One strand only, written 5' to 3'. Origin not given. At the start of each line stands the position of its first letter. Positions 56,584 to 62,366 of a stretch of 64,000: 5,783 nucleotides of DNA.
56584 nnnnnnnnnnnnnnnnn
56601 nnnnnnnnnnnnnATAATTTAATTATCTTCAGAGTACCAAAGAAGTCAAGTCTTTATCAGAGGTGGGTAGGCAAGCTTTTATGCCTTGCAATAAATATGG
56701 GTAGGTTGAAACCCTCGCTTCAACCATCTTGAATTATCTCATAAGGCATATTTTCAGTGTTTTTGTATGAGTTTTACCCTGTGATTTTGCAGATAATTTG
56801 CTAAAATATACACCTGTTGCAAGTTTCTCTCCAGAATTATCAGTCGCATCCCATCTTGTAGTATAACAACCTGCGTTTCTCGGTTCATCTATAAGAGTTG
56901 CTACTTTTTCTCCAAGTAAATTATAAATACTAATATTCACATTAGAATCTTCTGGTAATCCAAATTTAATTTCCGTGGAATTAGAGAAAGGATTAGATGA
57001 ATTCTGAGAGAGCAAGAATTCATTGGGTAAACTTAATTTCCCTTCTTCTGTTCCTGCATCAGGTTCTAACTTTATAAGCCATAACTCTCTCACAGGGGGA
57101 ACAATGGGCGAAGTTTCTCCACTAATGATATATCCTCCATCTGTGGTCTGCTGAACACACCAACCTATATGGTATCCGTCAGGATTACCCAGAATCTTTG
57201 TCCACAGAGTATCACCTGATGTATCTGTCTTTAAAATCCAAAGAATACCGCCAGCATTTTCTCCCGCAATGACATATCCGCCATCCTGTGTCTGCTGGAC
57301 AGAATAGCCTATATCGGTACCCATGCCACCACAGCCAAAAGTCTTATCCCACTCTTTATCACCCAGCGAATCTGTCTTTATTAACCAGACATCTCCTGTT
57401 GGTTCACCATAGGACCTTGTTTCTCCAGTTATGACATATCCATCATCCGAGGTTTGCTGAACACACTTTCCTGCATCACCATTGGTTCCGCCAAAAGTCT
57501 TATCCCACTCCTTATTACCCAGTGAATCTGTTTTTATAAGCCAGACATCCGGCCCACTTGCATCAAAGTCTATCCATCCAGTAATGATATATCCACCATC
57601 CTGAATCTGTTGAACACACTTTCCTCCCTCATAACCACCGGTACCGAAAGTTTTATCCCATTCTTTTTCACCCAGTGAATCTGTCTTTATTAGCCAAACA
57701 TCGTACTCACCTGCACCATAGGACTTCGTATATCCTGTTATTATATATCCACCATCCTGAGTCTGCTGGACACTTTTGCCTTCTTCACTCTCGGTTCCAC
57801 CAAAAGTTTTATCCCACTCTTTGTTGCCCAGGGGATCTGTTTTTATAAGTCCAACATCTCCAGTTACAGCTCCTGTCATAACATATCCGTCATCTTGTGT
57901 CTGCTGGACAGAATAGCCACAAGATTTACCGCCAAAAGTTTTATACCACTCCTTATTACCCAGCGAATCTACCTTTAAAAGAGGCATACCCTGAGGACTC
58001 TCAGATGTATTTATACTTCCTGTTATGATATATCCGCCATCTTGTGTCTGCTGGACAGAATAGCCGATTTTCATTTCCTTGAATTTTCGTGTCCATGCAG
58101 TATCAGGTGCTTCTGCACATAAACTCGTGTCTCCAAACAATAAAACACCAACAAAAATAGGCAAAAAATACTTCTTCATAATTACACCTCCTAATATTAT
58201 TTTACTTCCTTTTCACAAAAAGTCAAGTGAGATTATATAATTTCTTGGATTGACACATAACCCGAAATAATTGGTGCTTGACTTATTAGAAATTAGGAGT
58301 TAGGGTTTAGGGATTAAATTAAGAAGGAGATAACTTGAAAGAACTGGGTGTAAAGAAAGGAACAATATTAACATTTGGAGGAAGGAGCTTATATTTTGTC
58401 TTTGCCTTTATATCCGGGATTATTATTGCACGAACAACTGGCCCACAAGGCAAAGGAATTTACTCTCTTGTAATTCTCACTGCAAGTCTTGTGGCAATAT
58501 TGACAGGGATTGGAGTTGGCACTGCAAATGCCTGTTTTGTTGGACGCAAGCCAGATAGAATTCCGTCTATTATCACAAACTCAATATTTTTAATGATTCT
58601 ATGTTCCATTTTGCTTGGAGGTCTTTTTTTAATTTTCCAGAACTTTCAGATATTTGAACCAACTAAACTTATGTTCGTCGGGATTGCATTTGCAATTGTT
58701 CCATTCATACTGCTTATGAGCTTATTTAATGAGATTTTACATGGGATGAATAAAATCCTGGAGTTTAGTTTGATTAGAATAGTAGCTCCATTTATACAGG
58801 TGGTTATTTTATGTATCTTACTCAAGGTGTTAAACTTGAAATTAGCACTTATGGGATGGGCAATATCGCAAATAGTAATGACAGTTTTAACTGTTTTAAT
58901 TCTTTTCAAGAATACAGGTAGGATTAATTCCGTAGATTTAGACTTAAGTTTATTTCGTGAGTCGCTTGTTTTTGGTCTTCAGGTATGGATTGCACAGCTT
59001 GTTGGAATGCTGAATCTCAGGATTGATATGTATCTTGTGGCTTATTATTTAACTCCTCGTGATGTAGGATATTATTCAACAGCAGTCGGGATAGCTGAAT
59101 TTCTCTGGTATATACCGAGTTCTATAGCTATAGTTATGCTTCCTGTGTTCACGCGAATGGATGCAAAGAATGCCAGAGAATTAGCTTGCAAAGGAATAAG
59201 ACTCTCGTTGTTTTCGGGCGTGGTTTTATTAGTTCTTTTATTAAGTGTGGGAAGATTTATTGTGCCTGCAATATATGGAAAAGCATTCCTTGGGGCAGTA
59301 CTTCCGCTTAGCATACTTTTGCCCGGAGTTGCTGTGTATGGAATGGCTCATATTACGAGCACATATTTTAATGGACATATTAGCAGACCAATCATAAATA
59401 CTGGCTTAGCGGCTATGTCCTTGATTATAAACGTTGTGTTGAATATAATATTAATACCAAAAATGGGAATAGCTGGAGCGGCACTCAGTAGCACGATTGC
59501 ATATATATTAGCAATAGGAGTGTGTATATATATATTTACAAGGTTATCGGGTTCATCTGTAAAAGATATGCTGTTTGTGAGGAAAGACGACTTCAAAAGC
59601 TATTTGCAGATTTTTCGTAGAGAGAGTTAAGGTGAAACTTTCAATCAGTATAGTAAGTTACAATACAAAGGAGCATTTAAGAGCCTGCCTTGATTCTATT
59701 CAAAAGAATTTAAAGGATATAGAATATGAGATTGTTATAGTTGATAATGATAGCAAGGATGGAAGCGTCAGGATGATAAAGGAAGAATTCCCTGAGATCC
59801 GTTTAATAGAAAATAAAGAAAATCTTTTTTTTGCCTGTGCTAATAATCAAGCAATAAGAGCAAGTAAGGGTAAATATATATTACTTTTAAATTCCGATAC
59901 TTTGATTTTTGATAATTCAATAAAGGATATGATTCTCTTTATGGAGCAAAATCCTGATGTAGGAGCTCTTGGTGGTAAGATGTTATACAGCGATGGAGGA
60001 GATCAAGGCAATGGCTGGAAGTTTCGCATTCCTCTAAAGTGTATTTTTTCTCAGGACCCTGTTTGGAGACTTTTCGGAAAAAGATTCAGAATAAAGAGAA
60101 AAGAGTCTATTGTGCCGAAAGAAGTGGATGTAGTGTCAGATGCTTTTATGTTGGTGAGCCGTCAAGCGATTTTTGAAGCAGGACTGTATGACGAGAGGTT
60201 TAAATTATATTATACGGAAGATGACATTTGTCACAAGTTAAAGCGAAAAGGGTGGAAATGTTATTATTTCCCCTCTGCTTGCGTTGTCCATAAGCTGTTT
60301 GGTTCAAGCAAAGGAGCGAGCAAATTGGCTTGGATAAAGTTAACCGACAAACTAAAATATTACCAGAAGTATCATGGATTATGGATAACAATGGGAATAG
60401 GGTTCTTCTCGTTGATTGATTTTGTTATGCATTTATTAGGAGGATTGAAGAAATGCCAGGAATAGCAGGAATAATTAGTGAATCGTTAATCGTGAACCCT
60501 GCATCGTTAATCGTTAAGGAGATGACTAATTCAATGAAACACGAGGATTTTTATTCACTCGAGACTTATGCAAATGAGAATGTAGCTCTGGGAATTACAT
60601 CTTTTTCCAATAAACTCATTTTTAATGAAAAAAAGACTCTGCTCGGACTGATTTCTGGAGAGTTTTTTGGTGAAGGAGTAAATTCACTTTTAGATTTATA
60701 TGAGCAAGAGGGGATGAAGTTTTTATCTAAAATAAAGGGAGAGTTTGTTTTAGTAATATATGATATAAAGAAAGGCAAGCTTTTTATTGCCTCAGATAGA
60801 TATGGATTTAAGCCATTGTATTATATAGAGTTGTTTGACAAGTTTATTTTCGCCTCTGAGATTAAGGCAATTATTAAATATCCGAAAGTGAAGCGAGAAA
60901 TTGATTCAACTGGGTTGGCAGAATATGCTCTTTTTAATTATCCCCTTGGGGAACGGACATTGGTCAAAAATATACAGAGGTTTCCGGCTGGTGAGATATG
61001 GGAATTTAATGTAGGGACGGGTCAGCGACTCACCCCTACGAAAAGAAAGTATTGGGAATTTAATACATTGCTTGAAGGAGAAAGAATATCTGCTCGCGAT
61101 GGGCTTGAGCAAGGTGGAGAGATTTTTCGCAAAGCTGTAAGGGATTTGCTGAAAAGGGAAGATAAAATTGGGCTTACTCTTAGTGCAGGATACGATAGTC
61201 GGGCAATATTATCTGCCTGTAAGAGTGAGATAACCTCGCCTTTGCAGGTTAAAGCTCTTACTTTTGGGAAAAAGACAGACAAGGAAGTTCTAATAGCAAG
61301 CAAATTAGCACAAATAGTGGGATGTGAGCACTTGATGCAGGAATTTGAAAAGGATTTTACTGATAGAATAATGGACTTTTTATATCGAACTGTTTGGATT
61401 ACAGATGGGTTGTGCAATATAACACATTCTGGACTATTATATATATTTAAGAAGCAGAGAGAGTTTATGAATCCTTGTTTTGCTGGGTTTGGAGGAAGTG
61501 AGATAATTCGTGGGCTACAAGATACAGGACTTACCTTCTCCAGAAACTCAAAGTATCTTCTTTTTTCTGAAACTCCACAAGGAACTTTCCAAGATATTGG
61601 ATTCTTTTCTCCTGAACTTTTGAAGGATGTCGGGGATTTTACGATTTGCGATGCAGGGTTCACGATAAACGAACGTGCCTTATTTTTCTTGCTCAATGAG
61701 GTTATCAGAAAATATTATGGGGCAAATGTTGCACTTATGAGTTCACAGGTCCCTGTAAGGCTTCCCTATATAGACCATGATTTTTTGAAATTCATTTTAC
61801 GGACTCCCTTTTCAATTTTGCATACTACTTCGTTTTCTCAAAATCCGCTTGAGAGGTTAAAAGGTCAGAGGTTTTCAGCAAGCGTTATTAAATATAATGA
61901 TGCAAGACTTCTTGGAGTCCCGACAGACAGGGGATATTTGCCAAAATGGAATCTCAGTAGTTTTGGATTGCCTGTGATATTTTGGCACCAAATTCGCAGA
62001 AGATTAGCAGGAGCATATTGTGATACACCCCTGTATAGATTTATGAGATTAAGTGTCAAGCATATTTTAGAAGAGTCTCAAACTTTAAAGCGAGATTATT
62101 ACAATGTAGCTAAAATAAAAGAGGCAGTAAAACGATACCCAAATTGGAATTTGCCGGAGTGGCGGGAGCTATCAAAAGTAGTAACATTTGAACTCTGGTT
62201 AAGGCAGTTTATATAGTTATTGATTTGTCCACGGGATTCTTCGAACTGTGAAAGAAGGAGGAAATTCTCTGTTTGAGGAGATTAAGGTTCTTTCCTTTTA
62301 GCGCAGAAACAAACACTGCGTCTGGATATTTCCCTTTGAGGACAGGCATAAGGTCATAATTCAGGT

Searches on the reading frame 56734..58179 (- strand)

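Call 29: search_protein_families(library=pfam, proteins=[window:56734-58179:-], max_evalue=0.01)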
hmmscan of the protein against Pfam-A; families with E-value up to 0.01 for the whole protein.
window:56734-58179:- (481 aa): 3 families
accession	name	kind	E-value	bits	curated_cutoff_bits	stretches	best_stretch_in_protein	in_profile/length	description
PF13860.13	FlgD_ig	-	5.5e-09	36.3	27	1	399-467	7-78/79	FlgD Ig-like domain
PF18962.6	Por_Secre_tail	-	2.8e-06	27.9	27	1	396-473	4-72/75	Secretion system C-terminal sorting domain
PF13585.12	CHU_C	-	9.2e-06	26.1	27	1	408-472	23-81/86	CHU_C Type IX secretion signal domain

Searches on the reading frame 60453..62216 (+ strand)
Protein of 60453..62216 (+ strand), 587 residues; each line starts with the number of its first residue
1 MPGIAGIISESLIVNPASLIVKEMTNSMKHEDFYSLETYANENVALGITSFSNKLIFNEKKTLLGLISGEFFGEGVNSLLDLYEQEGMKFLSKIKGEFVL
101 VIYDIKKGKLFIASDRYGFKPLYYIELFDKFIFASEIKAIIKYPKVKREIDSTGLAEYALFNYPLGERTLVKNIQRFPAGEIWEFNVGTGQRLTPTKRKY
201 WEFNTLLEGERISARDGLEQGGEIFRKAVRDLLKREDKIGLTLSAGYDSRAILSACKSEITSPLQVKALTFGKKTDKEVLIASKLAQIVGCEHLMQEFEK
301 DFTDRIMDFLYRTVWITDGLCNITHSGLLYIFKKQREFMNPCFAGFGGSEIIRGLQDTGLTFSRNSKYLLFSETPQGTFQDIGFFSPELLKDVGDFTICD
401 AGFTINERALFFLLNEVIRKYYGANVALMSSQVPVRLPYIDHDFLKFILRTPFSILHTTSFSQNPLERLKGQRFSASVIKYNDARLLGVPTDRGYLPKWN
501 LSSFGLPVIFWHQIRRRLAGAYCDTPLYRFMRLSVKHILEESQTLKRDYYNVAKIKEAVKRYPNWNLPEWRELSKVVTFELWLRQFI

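Call 29: search_protein_families(library=pfam, proteins=[window:60453-62216:+], max_evalue=0.01)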
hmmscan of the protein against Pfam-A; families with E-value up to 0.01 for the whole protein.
window:60453-62216:+ (587 aa): 4 families
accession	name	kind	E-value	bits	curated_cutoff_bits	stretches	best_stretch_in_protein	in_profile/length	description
PF13537.11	GATase_7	-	6.5e-17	62.1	25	1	78-141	57-122/123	Glutamine amidotransferase domain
PF00733.27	Asn_synthase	-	1.5e-14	54.9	21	1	223-356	4-136/354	Asparagine synthase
PF13522.11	GATase_6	-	1.2e-10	41.9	27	1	79-136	73-130/130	Glutamine amidotransferase domain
PF12481.13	DUF3700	-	0.0012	18.8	27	1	89-141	124-176/228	Aluminium induced protein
